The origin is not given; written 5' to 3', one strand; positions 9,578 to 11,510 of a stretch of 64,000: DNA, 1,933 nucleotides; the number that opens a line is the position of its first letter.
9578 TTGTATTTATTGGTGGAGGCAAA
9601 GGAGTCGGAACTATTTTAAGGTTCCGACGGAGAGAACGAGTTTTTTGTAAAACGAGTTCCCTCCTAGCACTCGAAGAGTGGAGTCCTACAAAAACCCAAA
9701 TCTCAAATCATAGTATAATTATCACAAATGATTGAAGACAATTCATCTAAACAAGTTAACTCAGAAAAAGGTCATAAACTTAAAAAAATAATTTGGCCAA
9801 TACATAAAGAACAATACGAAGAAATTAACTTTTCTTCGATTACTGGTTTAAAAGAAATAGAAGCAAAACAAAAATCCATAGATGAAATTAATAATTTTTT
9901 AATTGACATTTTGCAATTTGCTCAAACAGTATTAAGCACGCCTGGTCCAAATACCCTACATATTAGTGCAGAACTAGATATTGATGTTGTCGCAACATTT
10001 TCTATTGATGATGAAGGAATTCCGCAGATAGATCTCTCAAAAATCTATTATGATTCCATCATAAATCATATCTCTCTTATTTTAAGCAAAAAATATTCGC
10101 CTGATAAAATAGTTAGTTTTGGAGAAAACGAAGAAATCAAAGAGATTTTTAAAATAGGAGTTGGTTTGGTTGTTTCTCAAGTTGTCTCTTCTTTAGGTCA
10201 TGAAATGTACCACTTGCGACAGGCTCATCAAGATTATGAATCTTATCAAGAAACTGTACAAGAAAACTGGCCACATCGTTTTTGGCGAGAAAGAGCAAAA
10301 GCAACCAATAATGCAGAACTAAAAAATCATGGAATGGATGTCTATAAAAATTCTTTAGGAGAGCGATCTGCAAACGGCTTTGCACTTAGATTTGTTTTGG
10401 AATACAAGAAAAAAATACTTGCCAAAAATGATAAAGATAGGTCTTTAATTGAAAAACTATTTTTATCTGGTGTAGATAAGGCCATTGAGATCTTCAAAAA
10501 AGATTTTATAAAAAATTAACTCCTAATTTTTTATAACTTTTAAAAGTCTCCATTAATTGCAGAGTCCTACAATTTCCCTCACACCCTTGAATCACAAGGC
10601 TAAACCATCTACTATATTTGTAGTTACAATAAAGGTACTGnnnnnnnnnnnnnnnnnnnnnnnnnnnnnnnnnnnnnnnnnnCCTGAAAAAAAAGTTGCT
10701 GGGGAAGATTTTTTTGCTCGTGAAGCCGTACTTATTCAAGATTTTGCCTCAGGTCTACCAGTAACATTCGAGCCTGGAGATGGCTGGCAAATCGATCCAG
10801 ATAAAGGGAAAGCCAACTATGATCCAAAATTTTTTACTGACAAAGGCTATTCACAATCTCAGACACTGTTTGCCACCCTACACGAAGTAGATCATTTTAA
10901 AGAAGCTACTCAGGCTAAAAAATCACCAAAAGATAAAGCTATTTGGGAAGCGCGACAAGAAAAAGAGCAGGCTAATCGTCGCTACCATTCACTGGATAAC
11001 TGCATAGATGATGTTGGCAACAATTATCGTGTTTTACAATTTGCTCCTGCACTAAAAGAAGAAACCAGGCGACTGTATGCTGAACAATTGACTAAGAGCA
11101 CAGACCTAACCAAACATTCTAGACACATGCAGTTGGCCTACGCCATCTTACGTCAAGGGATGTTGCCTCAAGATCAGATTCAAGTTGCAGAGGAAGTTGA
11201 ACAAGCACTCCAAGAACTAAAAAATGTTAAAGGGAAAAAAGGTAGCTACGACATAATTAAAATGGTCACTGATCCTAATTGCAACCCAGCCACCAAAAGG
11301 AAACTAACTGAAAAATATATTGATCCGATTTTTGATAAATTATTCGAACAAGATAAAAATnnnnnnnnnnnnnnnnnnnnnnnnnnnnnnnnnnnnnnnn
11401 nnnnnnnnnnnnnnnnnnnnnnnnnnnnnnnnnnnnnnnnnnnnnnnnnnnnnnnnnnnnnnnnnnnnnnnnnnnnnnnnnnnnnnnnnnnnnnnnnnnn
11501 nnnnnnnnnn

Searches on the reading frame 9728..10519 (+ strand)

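Call 3: search_protein_families(library=pfam, proteins=[window:9728-10519:+], max_evalue=0.1)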
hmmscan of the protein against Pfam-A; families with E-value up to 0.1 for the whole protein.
window:9728-10519:+ (263 aa): 1 family
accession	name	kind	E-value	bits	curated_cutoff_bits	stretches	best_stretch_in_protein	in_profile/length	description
PF19677.4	DUF6179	-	0.018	14.6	25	1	108-182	26-101/272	Family of unknown function (DUF6179)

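Call 4: search_protein_families(library=ncbifam, proteins=[window:9728-10519:+], max_evalue=0.1)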
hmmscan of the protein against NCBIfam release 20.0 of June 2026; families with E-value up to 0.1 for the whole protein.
window:9728-10519:+ (263 aa): 0 families

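Call 6: search_protein_families(library=padloc, proteins=[window:9728-10519:+], max_evalue=0.1)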
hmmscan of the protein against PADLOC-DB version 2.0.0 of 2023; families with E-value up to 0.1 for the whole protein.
window:9728-10519:+ (263 aa): 0 families

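Call 106: search_protein_families(library=phrogs, proteins=[window:9728-10519:+], max_evalue=0.01)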
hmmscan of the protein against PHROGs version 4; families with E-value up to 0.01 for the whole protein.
window:9728-10519:+ (263 aa): 0 families

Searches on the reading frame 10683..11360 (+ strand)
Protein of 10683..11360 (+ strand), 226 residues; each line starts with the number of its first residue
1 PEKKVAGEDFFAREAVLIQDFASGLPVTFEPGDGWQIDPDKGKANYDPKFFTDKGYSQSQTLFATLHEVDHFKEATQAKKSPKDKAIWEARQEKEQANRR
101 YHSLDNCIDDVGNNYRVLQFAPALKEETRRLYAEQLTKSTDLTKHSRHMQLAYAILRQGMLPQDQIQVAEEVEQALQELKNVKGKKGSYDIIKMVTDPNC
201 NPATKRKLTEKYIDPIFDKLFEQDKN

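Call 56: search_solved_structures(query=A4, max_evalue=10, show_alignments=3)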
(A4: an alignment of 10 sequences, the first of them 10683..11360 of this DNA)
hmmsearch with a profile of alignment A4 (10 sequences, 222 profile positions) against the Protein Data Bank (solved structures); distinct sequences matched with E-value up to 10: 0.

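Call 57: search_protein_families(library=pfam, alignment_id=A4, max_evalue=10)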
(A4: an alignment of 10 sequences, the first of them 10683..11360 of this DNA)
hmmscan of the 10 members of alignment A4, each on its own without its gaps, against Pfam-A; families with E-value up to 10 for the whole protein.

A. member 1, window:10683-11360:+ (226 aa): 3 families
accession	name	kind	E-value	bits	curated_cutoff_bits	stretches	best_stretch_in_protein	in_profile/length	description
PF12631.12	MnmE_helical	-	0.075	13.6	40.1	1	130-194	144-205/211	MnmE helical domain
PF09377.16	SBDS_domain_II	-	0.38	11.1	27.2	1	190-214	2-26/62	SBDS protein, domain II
PF21213.3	PriA-like_WH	-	0.78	10.2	27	1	144-181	20-57/63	Primosomal protein N'-like, winged helix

B. families by the number of members that match (of 10 scanned): 8 families
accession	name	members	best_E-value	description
PF09377.16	SBDS_domain_II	2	0.24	SBDS protein, domain II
PF15745.10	AP1AR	1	0.0046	AP-1 complex-associated regulatory protein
PF10224.14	DUF2205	1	0.038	Short coiled-coil protein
PF12631.12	MnmE_helical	1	0.075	MnmE helical domain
PF00233.25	PDEase_I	1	0.077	3'5'-cyclic nucleotide phosphodiesterase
PF01817.26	CM_2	1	0.081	Chorismate mutase type II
PF05854.16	MC1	1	0.14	Non-histone chromosomal protein MC1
PF21213.3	PriA-like_WH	1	0.78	Primosomal protein N'-like, winged helix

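Call 70: find_homologous_proteins(query=A4, max_evalue=0.01)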
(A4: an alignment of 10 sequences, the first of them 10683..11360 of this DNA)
Query A4 (10 sequences): 2957 candidates shared short words with the query, none scored E <= 0.01.
